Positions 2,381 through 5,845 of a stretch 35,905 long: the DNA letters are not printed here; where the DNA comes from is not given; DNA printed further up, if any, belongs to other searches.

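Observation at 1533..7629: Orphan four-gene operon built around a 1054-aa protein with a central two-helix membrane hairpin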

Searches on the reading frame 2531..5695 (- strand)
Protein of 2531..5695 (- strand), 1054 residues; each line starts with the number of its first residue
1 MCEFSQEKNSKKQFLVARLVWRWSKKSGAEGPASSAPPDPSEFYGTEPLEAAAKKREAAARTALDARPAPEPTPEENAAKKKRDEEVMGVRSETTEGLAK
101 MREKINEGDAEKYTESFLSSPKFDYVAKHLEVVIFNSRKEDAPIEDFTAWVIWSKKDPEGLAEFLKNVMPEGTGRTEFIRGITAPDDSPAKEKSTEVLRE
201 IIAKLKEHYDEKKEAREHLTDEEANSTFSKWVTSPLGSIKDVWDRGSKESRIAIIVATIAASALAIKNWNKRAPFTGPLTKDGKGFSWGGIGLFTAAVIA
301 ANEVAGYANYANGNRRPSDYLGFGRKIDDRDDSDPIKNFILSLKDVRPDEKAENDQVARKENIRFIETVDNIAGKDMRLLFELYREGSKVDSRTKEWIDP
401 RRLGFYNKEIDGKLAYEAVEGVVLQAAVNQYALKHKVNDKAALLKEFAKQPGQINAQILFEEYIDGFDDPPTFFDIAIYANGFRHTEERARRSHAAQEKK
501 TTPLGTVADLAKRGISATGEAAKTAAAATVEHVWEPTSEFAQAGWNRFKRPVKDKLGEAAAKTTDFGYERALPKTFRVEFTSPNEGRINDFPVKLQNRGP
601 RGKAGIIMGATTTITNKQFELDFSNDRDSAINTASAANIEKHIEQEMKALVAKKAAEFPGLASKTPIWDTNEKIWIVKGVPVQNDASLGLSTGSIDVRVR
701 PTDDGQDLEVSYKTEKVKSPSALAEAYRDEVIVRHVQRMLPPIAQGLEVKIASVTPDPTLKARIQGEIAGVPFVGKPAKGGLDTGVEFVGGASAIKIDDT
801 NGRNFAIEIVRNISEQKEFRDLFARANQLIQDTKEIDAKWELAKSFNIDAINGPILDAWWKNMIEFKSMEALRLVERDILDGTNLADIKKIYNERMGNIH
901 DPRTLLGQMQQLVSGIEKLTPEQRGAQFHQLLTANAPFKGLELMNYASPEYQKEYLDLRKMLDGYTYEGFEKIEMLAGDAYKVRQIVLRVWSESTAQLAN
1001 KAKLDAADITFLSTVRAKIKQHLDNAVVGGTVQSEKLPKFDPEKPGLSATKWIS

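Call 3: search_protein_families(library=pfam, proteins=[window:2531-5695:-], max_evalue=1)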
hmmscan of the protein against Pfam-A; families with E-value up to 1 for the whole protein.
window:2531-5695:- (1054 aa): 0 families

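Call 4: search_protein_families(library=ncbifam, proteins=[window:2531-5695:-], max_evalue=1)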
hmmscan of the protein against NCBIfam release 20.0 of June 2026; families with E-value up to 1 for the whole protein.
window:2531-5695:- (1054 aa): 0 families

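Call 5: search_protein_families(library=phrogs, proteins=[window:2531-5695:-], max_evalue=1)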
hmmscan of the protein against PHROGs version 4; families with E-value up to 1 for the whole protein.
window:2531-5695:- (1054 aa): 2 families
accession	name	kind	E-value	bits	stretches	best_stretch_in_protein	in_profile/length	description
phrog_18599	-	unknown function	0.14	13.3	1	558-596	49-87/125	-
phrog_10610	-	unknown function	0.18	13.1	0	884-922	15-51/68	-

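Call 6: search_protein_families(library=padloc, proteins=[window:2531-5695:-], max_evalue=1)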
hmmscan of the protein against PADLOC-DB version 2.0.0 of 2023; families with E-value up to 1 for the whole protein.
window:2531-5695:- (1054 aa): 0 families

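Call 10: search_solved_structures(query=window:2531-5695:-, max_evalue=1)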
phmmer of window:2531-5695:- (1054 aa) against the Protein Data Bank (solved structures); distinct sequences matched with E-value up to 1: 0.

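Call 12: find_homologous_proteins(query=window:2531-5695:-, max_evalue=0.001)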
Query window:2531-5695:- (1054 aa): 1 proteins with E <= 0.001 among 8000 candidates.
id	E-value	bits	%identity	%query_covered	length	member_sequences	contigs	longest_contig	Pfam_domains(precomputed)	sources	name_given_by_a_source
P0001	0.0e+0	2371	100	100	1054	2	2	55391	-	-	-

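Call 14: find_encoding_contigs(protein=P0001, flank=10000, max_places=6)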
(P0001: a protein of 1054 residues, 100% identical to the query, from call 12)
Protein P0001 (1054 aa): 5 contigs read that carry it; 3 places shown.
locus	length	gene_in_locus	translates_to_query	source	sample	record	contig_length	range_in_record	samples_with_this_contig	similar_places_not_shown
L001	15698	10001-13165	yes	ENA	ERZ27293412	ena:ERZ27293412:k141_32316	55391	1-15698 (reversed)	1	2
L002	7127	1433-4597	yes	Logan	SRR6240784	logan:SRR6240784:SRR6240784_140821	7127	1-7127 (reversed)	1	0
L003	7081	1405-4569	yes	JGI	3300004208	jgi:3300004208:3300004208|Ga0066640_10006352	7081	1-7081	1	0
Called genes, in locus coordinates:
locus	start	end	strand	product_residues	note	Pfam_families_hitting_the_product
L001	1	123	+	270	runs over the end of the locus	PF00483:NTP_transferase, PF12804:NTP_transf_3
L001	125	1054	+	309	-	PF00294:PfkB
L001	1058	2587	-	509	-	PF02412:TSP_3 (weak)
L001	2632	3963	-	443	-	-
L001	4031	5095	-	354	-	PF04230:PS_pyruv_trans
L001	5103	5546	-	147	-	PF01245:Ribosomal_L19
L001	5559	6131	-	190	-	-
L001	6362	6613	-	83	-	-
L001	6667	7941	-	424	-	PF05697:Trigger_N, PF00254:FKBP_C, PF05698:Trigger_C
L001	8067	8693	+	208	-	-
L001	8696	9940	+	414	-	-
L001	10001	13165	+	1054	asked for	-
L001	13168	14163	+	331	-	-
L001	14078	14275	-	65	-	-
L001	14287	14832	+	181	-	-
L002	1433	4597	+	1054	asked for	-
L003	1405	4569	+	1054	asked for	-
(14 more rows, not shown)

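Call 15: find_related_loci(query=window:2531-5695:-, collection=genome_contigs, flank=10000)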
Query window:2531-5695:- (1054 aa) in genome_contigs; peptide patterns used: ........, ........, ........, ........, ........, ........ (x = any residue, [..] = any of these).
144 stretches matched a pattern, but none encodes a relative of the query by tblastn (E <= 1e-3).
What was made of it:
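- Tried and rejected: Reference-genome scan with g3 found nothing (call 15).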

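Call 31: search_protein_representatives(protein=window:2531-5695:-)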
Query: 1054 residues. Proteins with E-value up to 0.001 (for the whole library): 32; up to 1e-10: 27; up to 1e-30: 17. The best 32 are listed.
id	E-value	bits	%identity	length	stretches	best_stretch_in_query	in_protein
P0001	0.0e+00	2370.9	100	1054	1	1-1054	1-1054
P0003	1.7e-59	218.4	30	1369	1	79-1039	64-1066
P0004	9.0e-54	199.4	30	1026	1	89-999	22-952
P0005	7.2e-51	189.8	29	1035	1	67-1042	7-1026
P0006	3.0e-46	174.5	31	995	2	621-1039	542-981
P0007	2.2e-45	171.7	29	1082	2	537-998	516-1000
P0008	7.8e-44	166.5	30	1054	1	65-1053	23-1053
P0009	3.4e-42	161.1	27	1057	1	84-1053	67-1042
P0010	5.5e-42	160.4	31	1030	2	630-1043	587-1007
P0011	1.3e-40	155.8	27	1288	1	71-1001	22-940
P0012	5.0e-39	150.6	27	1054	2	531-1027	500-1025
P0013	7.1e-38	146.8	27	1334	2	562-999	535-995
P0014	3.6e-34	134.5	29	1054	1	66-1043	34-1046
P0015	4.3e-34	134.2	28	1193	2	517-1043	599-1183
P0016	2.6e-33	131.7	28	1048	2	106-438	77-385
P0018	1.4e-31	126.0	26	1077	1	57-1047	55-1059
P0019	2.1e-30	122.0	26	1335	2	524-1044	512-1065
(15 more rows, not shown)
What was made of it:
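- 2531..5695 (-): g3: 1054-aa core protein. Layout:
- N-terminal peptide (residues 1-25)
- charged helices
- helical domain A (about 106-221)
- hydrophobic hairpin
- helical domain B (about 331-484)
- variable linker
- alpha/beta domain (about 571-835)
- helical domain C (about 836-1054). Family of 32 cluster representatives (call 31).
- Tried and rejected: The exhaustive HMMER search was needed (call 31).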

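Call 33: search_protein_families(library=pfam, alignment_id=A1, max_evalue=0.01)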
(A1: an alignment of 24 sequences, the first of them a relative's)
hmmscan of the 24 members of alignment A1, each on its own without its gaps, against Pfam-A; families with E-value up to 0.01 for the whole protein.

A. member 1, P0001 (1054 aa): 0 families

B. families by the number of members that match (of 24 scanned): 1 family
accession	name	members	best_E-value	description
PF24049.1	YOMG_N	1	0.0046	YOMG N-terminal domain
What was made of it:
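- On Bacterial dynamin-like / mitofusin / atlastin hairpin GTPases: No GTPase Pfam hit occurs in any of the 24 members (call 33).
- Closest known: Chlamydial inclusion-membrane. Different: No type III secretion genes are linked, the organism is a candidate phyla radiation bacterium, and there is no sequence similarity (calls 3, 33).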

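Call 35: find_homologous_proteins(query=A1, max_evalue=0.001)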
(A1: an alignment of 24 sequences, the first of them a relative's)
Query A1 (24 sequences) (1054 aa, profile of the alignment): 1 proteins with E <= 0.001 among 8000 candidates.
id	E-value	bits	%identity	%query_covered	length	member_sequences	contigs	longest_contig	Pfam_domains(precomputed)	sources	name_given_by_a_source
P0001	1.6e-238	813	100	100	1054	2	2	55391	-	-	-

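Call 36: find_encoding_contigs(protein=P0003, flank=10000, max_places=3)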
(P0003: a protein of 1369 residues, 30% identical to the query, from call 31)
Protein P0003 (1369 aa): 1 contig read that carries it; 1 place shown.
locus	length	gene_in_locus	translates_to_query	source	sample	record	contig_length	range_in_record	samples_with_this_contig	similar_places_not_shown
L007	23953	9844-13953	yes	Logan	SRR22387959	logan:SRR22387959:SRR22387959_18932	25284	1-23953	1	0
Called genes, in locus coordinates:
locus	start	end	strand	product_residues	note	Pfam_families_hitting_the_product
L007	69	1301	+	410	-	PF00587:tRNA-synt_2b, PF03129:HGTP_anticodon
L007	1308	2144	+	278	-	PF01370:Epimerase, PF02719:Polysacc_synt_2 (weak), PF04321:RmlD_sub_bind, PF01073:3Beta_HSD (weak), PF16363:GDP_Man_Dehyd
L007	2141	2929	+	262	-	PF00483:NTP_transferase, PF12804:NTP_transf_3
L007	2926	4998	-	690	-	PF11617:Cu-binding_MopE (faint)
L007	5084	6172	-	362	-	PF04230:PS_pyruv_trans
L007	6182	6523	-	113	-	PF01245:Ribosomal_L19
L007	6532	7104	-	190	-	-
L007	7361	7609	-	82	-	-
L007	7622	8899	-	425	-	PF05697:Trigger_N, PF00254:FKBP_C, PF05698:Trigger_C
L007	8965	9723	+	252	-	PF01391:Collagen (weak)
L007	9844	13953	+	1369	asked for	-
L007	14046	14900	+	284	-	PF15887:Peptidase_Mx (weak)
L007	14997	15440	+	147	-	-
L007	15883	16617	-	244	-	-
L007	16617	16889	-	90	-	PF01016:Ribosomal_L27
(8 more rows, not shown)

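Call 39: find_encoding_contigs(protein=P0004, flank=10000, max_places=2)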
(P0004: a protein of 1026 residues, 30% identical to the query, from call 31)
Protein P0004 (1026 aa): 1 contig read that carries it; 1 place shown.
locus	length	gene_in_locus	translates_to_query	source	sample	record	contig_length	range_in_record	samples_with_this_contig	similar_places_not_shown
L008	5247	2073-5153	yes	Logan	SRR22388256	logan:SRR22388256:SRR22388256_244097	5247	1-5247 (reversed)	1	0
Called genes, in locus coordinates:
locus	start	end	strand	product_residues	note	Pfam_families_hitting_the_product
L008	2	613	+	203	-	?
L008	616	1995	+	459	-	-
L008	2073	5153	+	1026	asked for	-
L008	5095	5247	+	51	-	?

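Call 40: find_encoding_contigs(protein=P0005, flank=10000, max_places=2)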
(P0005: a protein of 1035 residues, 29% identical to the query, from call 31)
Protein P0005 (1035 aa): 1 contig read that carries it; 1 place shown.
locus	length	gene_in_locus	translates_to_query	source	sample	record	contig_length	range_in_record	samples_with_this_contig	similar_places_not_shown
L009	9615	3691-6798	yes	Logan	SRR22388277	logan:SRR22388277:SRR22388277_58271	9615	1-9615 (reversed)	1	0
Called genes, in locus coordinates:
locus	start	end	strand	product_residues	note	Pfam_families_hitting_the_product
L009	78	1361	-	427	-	PF05697:Trigger_N, PF00254:FKBP_C, PF05698:Trigger_C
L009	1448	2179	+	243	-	-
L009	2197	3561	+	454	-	-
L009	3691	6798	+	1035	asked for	-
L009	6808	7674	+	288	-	-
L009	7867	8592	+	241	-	-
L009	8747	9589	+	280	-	PF15887:Peptidase_Mx (weak)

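Call 41: find_encoding_contigs(protein=P0008, flank=10000, max_places=2)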
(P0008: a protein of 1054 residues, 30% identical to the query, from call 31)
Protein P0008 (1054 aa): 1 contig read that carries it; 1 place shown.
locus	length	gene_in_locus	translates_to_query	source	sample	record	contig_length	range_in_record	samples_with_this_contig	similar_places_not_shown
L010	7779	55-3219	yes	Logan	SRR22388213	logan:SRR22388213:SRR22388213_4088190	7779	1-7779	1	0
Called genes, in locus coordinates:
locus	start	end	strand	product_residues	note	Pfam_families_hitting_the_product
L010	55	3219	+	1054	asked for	-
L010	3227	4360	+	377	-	-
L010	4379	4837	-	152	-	-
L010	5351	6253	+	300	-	-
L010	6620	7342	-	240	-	-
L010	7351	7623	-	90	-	PF01016:Ribosomal_L27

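Call 42: find_encoding_contigs(protein=P0009, flank=10000, max_places=2)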
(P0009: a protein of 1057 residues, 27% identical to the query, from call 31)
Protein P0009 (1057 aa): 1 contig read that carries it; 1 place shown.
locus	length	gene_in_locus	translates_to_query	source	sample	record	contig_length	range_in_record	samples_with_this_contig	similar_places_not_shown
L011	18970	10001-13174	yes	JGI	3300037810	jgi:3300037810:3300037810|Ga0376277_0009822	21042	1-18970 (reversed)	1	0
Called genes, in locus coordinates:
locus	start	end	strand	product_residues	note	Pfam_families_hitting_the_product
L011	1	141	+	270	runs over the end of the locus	PF00483:NTP_transferase, PF12804:NTP_transf_3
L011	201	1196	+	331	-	PF00294:PfkB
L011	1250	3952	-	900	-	-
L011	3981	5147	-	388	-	-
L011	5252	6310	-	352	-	PF04230:PS_pyruv_trans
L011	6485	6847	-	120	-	PF01245:Ribosomal_L19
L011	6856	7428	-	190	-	-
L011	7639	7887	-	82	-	-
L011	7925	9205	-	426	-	PF05697:Trigger_N, PF00254:FKBP_C, PF05698:Trigger_C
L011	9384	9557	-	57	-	-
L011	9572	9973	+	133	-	-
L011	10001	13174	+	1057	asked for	-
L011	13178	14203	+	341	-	-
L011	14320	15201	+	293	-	PF15887:Peptidase_Mx (weak)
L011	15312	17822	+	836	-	PF00690:Cation_ATPase_N, PF00122:E1-E2_ATPase, PF00702:Hydrolase, PF13246:Cation_ATPase, PF00689:Cation_ATPase_C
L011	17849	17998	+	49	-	-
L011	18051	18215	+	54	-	-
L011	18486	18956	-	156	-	PF02353:CMAS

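Call 47: find_encoding_contigs(protein=P0011, flank=10000, max_places=2)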
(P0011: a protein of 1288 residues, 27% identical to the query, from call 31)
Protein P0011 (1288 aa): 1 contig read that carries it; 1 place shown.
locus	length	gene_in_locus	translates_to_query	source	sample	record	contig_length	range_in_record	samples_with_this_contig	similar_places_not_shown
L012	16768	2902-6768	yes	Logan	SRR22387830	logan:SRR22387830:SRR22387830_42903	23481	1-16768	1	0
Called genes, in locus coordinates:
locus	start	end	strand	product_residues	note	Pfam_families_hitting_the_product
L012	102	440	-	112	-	PF01245:Ribosomal_L19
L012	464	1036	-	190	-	-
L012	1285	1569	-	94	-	-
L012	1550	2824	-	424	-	PF05697:Trigger_N, PF00254:FKBP_C, PF05698:Trigger_C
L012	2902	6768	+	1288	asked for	-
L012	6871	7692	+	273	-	-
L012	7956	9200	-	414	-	-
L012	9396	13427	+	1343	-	PF20009:GEVED (faint), PF13473:Cupredoxin_1 (faint)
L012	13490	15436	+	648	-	-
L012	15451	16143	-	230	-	-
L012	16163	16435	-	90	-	PF01016:Ribosomal_L27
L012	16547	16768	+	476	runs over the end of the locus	PF01551:Peptidase_M23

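Call 48: find_encoding_contigs(protein=P0018, flank=10000, max_places=2)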
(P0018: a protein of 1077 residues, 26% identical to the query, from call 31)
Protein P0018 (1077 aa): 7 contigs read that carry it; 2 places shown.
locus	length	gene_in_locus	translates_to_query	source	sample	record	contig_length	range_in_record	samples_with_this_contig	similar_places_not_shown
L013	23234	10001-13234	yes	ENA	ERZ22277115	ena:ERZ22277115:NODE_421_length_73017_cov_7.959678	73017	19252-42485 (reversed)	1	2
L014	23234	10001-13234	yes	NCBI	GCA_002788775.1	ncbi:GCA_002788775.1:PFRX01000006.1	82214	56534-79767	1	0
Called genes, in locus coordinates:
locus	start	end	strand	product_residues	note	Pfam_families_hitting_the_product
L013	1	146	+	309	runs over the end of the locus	PF00294:PfkB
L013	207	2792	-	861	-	PF02412:TSP_3 (faint), PF11617:Cu-binding_MopE (faint)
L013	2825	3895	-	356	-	-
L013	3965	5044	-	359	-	PF04230:PS_pyruv_trans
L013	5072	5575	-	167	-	PF01245:Ribosomal_L19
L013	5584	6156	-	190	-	-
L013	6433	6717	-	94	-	-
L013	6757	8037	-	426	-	PF05697:Trigger_N, PF00254:FKBP_C, PF05698:Trigger_C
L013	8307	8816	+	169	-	-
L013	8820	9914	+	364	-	-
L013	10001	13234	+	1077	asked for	-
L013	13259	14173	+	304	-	-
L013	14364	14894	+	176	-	-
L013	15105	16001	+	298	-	-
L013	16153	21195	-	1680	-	PF13205:Big_5, PF01835:MG2 (faint), PF07703:A2M_BRD, PF00207:A2M, PF17973:bMG10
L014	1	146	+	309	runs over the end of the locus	PF00294:PfkB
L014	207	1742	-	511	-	PF11617:Cu-binding_MopE (faint)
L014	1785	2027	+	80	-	-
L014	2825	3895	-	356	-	-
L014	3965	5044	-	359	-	PF04230:PS_pyruv_trans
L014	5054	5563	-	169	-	PF01245:Ribosomal_L19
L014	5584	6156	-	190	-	-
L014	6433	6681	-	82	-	-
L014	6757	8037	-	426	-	PF05697:Trigger_N, PF00254:FKBP_C, PF05698:Trigger_C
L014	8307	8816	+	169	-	-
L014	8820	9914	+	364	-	-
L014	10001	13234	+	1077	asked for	-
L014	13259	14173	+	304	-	-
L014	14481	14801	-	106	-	-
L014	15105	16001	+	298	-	-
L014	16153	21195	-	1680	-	PF13205:Big_5, PF01835:MG2 (faint), PF07703:A2M_BRD, PF00207:A2M, PF17973:bMG10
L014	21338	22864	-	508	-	PF03951:Gln-synt_N, PF00120:Gln-synt_C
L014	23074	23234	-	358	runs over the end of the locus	-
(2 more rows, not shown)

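Call 49: find_encoding_contigs(protein=P0007, flank=10000, max_places=2)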
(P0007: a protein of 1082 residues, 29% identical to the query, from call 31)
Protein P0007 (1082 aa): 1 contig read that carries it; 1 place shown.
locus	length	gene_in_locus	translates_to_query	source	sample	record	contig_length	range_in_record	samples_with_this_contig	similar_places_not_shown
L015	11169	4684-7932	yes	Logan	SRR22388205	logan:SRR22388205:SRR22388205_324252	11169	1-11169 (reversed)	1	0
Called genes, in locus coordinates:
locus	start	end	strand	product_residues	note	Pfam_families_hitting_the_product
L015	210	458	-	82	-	-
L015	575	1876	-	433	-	PF05697:Trigger_N, PF00254:FKBP_C, PF05698:Trigger_C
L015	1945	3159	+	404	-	-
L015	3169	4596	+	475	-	-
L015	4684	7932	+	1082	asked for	-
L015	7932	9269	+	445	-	-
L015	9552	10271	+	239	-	-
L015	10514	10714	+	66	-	-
